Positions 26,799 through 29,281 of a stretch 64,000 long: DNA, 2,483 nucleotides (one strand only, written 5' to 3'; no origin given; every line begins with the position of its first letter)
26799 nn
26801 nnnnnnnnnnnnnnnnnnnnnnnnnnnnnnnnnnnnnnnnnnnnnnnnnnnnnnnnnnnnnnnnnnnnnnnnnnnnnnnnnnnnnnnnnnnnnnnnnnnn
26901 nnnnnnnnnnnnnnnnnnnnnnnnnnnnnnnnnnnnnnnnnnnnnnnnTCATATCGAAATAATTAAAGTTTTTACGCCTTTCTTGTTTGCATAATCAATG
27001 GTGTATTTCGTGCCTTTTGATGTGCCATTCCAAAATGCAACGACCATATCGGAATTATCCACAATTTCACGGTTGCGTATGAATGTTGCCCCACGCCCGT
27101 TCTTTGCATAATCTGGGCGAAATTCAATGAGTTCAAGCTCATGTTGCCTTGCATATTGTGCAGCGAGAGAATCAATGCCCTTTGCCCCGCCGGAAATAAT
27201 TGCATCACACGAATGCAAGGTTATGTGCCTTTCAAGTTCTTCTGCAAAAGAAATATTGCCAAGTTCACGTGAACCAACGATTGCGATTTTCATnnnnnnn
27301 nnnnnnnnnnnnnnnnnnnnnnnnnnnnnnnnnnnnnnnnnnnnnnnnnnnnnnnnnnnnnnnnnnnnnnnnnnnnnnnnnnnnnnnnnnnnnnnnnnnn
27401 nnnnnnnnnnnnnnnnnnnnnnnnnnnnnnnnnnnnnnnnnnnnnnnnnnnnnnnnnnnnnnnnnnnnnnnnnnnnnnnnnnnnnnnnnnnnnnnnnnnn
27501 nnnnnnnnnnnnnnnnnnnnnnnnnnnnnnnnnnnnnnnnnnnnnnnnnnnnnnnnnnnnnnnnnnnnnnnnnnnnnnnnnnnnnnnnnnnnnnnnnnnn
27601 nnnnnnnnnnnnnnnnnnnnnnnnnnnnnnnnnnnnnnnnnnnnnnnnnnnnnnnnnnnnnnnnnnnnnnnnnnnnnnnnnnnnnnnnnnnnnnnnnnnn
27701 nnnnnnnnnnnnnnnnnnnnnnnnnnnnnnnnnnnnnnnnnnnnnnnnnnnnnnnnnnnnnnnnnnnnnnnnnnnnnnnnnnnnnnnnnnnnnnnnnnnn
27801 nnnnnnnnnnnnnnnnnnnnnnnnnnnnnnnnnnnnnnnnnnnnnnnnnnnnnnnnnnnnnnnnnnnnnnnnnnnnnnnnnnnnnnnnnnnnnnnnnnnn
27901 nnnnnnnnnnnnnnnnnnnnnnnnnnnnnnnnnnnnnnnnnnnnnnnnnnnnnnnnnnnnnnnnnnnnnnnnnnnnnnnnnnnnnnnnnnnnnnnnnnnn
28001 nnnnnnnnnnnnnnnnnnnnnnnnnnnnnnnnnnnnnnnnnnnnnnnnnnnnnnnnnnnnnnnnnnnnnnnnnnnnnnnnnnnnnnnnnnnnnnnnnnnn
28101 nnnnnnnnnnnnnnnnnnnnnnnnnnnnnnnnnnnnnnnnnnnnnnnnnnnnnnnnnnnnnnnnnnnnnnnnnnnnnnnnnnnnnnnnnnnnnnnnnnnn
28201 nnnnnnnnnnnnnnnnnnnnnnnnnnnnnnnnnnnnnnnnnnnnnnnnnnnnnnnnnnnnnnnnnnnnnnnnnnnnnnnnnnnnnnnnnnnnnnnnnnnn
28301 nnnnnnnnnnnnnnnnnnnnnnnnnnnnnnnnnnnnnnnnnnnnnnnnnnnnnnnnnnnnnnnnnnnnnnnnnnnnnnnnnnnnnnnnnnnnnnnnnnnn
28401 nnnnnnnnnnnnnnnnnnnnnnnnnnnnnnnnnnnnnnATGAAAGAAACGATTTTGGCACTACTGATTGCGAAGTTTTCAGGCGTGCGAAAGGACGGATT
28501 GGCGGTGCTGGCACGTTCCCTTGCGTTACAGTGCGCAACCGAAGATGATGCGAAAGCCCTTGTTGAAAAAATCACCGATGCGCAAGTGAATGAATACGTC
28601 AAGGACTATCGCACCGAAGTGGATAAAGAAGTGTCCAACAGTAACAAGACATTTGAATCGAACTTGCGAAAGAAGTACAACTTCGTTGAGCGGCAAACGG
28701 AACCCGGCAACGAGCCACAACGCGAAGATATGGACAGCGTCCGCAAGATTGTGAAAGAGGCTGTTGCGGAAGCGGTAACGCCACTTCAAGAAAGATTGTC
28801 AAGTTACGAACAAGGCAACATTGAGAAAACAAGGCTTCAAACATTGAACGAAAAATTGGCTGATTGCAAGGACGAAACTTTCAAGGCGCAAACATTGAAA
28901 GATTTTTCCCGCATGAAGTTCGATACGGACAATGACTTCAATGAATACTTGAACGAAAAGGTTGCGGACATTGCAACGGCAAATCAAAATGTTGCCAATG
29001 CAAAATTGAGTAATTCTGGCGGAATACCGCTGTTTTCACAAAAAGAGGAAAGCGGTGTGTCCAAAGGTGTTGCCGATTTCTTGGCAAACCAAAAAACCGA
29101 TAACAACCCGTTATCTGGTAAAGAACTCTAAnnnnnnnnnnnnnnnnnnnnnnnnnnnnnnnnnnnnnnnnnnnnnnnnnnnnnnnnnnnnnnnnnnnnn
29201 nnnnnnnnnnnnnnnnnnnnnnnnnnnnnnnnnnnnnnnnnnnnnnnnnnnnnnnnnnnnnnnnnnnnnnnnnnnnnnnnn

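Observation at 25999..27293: ParB-N/ComF-like phosphoribosyltransferase fusion translationally coupled to a DprA-like SLOG protein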

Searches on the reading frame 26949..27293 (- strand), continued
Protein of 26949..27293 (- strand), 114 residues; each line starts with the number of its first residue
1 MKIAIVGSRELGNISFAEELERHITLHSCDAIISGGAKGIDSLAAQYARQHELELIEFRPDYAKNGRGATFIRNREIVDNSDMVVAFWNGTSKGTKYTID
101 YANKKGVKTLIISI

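Call 70: fold_search(model_id=the predicted structure, library=pdb)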
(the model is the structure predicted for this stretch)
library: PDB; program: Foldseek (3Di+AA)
matches with E <= 10: 1549; with E <= 0.001: 8
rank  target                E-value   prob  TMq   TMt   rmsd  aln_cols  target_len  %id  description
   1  4ljl_A                1.3e-04  1.00  0.78  0.42   4.4       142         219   22  Structural insights into the unique single-stranded DNA binding mode of DNA processing protein A from Helicobacter pyl (released 2014-01-01)
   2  4ljk_D                1.9e-04  1.00  0.72  0.40   5.3       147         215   23  Structural insights into the unique single-stranded DNA binding mode of DNA processing protein A from Helicobacter pyl (released 2014-01-01)
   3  8zva                  1.9e-04  1.00  0.72  0.29   6.5       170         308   16  structure of ShosA from E.coli APEC O1 (released 2025-04-09)
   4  4ljk_B                3.6e-04  1.00  0.74  0.40   4.9       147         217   21  Structural insights into the unique single-stranded DNA binding mode of DNA processing protein A from Helicobacter pyl (released 2014-01-01)
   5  4ljr_A                5.8e-04  1.00  0.75  0.41   4.8       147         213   20  Structural insights into the unique single-stranded DNA binding mode of DNA processing protein A from Helicobacter pyl (released 2014-01-01)
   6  4ljk_F                8.6e-04  1.00  0.78  0.42   4.5       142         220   22  Structural insights into the unique single-stranded DNA binding mode of DNA processing protein A from Helicobacter pyl (released 2014-01-01)
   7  5mll_A                9.2e-04  1.00  0.73  0.40   4.7       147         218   22  Structure of HpDprA at 1.9 Angstroms resolution (released 2017-12-20)
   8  4ljk_G                9.8e-04  1.00  0.77  0.43   4.5       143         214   22  Structural insights into the unique single-stranded DNA binding mode of DNA processing protein A from Helicobacter pyl (released 2014-01-01)
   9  4ljk_A                1.4e-03  1.00  0.77  0.42   4.5       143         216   22  Structural insights into the unique single-stranded DNA binding mode of DNA processing protein A from Helicobacter pyl (released 2014-01-01)
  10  5mll_B                1.7e-03  1.00  0.73  0.40   4.7       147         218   22  Structure of HpDprA at 1.9 Angstroms resolution (released 2017-12-20)
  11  3uqz_A                1.9e-03  1.00  0.79  0.34   4.3       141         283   24  X-ray structure of DNA processing protein A (DprA) from Streptococcus pneumoniae (released 2012-08-29)
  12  3maj                  5.8e-03  1.00  0.67  0.23   5.1       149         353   21  Crystal structure of putative DNA processing protein DprA from Rhodopseudomonas palustris CGA009 (released 2010-05-12)
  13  3uqz_C                9.9e-03  1.00  0.80  0.34   4.2       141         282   24  X-ray structure of DNA processing protein A (DprA) from Streptococcus pneumoniae (released 2012-08-29)
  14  3ivc_B                1.1e-02  0.93  0.46  0.25   6.1       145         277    9  Crystal structure of pantothenate synthetase in complex with 2-(2-((benzofuran-2-ylmethoxy)carbonyl)-5-methoxy-1H-indo (released 2009-10-13)
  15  7uxs_A                1.2e-02  0.99  0.59  0.38   5.3       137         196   14  Crystal structure of the BcThsA SLOG domain in complex with 3'cADPR (released 2022-09-07)
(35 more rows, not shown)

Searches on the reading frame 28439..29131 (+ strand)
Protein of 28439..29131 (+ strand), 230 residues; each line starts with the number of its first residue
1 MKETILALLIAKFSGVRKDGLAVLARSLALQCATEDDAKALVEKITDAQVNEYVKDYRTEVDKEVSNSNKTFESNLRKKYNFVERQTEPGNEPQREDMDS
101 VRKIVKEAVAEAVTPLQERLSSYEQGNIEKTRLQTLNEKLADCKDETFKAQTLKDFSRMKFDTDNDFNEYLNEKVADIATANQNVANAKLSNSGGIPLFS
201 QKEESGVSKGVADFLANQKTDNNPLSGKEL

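Call 31: search_protein_families(library=phrogs, proteins=[window:28439-29131:+], max_evalue=0.001)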
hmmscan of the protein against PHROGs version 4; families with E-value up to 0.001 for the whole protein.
window:28439-29131:+ (230 aa): 1 family
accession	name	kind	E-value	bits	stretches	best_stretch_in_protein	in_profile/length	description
phrog_5824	-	unknown function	8.6e-42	144.4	1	1-222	1-223/228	-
